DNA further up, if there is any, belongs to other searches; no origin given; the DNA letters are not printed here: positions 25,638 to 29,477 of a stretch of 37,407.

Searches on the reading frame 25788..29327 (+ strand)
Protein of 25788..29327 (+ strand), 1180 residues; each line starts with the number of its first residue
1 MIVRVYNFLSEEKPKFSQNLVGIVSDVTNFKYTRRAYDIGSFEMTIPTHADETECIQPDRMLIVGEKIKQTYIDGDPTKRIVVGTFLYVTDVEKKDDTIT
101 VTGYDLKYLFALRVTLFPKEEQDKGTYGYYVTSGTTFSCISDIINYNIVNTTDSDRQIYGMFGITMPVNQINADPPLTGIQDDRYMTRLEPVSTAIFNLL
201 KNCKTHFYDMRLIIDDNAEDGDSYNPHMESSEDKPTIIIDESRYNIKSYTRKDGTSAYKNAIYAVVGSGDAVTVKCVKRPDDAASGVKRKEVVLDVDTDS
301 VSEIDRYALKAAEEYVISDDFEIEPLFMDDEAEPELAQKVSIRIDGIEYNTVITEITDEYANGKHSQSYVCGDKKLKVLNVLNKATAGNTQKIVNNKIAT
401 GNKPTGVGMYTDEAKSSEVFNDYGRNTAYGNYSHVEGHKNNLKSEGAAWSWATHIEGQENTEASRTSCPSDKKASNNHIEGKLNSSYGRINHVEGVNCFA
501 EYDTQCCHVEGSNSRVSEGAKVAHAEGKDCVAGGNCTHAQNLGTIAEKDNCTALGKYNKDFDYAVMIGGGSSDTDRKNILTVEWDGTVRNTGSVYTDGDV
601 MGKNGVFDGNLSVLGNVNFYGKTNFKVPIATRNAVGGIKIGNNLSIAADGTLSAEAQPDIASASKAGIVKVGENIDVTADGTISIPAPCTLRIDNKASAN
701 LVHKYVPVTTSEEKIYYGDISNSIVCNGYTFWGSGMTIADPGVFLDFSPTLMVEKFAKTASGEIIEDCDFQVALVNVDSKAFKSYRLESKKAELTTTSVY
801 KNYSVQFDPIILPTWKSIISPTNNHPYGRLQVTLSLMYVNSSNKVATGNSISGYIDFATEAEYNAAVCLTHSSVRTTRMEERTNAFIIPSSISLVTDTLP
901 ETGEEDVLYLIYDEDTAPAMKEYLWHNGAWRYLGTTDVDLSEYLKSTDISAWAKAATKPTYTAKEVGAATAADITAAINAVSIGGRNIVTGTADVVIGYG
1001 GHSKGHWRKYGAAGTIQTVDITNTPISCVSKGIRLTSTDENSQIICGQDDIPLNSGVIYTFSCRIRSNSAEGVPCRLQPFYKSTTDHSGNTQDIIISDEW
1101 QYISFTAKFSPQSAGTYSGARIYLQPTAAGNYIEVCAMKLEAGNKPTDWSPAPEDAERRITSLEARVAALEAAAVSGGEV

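Call 9: search_protein_families(library=phrogs, proteins=[window:25788-29327:+], max_evalue=0.001)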
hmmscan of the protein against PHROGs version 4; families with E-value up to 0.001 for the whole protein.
window:25788-29327:+ (1180 aa): 12 families
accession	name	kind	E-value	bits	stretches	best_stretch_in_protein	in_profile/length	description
phrog_25468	-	unknown function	5.9e-46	158.4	3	946-1180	301-528/528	-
phrog_538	-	tail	2e-19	70.7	1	18-382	38-384/684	minor tail protein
phrog_9625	-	unknown function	9.7e-15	54.2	1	595-699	418-520/1586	-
phrog_16267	-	unknown function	4.8e-11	41.3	1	970-1167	1085-1267/2299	-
phrog_1330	-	tail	8.6e-11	41.4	1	958-1163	663-766/1361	tail protein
phrog_24103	-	unknown function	3.5e-09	37.9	1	894-951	128-186/197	-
phrog_19846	-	unknown function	3.4e-08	32.6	1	961-1168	874-1047/1272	-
phrog_38707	-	unknown function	1.4e-07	31.6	1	616-654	196-235/675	-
phrog_12329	-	head and packaging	1.3e-06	27.8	1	967-1167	492-658/833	virion structural protein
phrog_1775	-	head and packaging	5e-06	25.3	1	1091-1158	783-847/1609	minor head protein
phrog_1210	-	other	8.4e-06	24.5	1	1096-1165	1449-1519/2313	PblB-type receptor binding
phrog_28427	-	unknown function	5.8e-05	23.2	1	1097-1165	5-74/415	-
